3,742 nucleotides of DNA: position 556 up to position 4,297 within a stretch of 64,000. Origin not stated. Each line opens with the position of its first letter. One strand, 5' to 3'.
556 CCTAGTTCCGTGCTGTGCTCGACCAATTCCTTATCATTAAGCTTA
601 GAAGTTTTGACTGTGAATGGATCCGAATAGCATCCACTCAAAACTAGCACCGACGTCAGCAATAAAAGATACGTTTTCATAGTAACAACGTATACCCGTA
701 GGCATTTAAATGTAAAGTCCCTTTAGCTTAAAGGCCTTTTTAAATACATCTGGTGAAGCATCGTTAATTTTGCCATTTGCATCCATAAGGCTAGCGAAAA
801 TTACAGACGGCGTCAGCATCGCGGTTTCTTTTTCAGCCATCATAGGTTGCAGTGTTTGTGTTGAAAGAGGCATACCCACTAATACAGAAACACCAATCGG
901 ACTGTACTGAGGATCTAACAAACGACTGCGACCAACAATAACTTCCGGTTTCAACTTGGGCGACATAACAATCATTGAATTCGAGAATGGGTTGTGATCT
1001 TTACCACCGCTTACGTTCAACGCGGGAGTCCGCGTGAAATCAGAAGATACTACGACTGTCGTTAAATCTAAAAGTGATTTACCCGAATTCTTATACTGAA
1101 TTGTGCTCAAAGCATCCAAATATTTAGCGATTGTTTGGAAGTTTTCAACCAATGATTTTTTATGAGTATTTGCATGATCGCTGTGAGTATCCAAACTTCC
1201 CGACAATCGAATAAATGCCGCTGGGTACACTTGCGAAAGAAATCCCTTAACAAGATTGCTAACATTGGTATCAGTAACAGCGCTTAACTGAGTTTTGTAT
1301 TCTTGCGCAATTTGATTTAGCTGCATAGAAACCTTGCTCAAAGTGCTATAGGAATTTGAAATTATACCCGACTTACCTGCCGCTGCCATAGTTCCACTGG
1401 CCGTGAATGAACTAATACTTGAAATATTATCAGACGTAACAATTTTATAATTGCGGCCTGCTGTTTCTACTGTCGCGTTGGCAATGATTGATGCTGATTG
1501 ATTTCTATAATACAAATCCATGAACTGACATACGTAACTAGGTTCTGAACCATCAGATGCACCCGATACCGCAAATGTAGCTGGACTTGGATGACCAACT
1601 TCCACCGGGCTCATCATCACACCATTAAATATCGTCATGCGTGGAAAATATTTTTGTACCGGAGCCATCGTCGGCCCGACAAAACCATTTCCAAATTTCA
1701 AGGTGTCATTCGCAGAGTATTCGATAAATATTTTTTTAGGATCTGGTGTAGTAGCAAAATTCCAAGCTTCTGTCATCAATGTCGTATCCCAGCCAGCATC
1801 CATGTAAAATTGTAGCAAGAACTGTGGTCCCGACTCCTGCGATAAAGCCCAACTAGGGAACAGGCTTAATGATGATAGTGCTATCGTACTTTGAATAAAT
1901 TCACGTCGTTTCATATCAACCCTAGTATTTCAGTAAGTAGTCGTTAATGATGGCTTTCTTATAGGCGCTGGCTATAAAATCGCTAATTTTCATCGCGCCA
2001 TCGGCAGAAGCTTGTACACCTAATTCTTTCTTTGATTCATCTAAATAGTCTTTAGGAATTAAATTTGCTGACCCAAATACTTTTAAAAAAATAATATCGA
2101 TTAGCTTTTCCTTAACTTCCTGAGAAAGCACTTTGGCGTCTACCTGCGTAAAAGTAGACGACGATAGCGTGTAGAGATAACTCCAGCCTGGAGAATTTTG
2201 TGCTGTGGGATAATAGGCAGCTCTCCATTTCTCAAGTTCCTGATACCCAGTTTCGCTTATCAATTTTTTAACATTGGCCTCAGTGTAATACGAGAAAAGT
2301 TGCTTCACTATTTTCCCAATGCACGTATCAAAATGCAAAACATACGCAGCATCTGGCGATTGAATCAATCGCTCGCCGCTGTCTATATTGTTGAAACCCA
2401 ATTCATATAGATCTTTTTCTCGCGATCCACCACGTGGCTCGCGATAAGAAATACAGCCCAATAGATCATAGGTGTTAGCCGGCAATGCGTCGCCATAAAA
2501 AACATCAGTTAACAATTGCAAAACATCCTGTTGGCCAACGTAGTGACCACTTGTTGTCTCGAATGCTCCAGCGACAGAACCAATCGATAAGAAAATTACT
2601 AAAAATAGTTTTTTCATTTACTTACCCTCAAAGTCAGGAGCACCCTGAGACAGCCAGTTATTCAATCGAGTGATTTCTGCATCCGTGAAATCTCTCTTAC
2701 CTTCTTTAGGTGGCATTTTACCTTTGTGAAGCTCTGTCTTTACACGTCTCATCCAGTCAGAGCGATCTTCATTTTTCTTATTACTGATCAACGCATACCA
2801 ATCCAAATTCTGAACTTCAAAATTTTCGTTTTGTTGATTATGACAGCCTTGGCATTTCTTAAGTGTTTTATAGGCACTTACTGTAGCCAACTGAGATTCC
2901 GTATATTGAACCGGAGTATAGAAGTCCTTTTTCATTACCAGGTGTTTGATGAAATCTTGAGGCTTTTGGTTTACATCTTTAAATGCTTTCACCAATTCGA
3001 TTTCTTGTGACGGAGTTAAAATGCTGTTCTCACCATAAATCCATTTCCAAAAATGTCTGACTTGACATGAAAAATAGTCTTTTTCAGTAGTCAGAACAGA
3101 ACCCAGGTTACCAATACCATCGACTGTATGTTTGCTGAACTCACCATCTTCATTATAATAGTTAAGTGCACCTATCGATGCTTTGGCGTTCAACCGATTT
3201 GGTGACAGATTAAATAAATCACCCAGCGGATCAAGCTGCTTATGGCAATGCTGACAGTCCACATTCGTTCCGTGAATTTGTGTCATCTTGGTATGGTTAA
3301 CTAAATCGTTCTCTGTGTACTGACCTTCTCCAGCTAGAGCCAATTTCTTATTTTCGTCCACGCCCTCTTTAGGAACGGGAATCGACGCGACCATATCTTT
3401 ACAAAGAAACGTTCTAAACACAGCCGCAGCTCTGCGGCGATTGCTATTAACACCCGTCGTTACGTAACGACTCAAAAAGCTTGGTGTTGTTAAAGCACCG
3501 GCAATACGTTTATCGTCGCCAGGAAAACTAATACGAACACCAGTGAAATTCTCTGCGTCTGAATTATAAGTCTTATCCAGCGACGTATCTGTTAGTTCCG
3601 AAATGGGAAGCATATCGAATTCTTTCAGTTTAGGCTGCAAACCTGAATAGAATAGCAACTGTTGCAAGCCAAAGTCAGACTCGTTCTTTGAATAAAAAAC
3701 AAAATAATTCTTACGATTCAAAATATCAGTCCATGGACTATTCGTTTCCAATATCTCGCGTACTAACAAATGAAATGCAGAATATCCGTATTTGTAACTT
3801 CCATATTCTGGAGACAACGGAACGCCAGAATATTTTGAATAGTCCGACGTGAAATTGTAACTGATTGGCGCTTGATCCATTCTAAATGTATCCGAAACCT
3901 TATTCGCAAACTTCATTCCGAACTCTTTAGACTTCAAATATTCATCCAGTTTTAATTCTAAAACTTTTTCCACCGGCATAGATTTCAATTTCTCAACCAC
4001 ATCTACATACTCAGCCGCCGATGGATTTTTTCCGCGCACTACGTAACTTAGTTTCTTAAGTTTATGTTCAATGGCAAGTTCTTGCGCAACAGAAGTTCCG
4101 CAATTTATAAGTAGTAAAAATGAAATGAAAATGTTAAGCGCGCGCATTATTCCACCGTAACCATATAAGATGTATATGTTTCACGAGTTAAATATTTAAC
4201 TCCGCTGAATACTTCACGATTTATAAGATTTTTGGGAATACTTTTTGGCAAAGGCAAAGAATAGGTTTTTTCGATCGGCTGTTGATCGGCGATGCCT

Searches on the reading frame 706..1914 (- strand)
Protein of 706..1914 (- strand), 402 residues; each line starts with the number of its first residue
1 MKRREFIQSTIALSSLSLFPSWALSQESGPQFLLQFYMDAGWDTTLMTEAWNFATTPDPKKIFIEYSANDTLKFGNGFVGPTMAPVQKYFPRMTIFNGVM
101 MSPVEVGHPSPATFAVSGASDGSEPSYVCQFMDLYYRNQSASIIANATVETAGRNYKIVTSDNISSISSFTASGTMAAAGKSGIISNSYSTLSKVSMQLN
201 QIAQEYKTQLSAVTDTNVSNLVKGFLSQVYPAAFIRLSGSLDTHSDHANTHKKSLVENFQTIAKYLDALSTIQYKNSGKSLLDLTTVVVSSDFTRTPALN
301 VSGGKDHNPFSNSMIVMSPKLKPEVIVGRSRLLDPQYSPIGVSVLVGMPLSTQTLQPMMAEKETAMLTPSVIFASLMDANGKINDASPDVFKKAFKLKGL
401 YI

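Call 55: search_protein_families(library=pfam, proteins=[window:706-1914:-], max_evalue=0.00001)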
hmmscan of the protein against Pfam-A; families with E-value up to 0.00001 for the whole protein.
window:706-1914:- (402 aa): 1 family
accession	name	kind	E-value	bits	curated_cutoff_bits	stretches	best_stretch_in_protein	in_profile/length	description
PF07394.17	DUF1501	-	6.9e-12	45.7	27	1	178-329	196-335/390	Protein of unknown function (DUF1501)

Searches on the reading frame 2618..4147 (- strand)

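Call 55: search_protein_families(library=pfam, proteins=[window:2618-4147:-], max_evalue=0.00001)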
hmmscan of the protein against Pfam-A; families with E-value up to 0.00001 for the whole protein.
window:2618-4147:- (509 aa): 2 families
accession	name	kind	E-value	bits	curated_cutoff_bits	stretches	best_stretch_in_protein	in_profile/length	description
PF07627.16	PSCyt3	-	5.8e-09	36.6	27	1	216-311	2-84/98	Protein of unknown function (DUF1588)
PF07583.16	PSCyt2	-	8.7e-06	26.3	29.8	0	19-93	16-86/209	Protein of unknown function (DUF1549)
